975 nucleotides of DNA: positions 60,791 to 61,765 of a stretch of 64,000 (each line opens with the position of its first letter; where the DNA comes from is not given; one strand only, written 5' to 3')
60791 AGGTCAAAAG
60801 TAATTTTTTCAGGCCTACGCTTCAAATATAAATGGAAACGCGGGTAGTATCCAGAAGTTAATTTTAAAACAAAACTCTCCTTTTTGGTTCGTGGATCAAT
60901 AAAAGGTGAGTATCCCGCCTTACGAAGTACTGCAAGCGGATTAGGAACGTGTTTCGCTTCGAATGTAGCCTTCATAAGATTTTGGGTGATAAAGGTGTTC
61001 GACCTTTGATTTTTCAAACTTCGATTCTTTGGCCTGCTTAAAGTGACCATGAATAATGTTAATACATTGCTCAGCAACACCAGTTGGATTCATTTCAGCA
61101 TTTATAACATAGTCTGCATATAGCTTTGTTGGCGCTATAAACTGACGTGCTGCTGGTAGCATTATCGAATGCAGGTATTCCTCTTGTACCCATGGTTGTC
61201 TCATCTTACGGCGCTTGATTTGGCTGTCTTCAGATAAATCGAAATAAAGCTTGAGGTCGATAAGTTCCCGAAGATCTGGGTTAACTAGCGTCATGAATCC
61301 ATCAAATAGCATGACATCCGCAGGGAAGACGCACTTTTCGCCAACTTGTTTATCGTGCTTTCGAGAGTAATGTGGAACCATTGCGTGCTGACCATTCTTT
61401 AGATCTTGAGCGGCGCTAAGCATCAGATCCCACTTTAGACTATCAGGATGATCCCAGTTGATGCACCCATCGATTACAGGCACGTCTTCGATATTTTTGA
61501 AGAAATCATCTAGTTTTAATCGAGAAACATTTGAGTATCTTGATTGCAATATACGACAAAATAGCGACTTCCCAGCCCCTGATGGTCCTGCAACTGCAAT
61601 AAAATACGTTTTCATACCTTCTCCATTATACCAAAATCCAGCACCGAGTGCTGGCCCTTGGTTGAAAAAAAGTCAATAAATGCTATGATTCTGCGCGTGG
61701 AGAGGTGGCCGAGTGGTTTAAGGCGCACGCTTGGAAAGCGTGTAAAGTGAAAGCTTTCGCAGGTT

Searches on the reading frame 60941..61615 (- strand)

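Call 46: search_protein_families(library=pfam, proteins=[window:60941-61615:-], max_evalue=0.001)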
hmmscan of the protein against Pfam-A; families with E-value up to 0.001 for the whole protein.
window:60941-61615:- (224 aa): 2 families
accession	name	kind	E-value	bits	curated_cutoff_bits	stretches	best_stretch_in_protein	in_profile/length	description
PF00485.24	PRK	-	1.8e-18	67.5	22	1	5-172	1-188/196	Phosphoribulokinase / Uridine kinase family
PF13238.12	AAA_18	-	0.0008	20.3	29.4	0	6-58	1-44/128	AAA domain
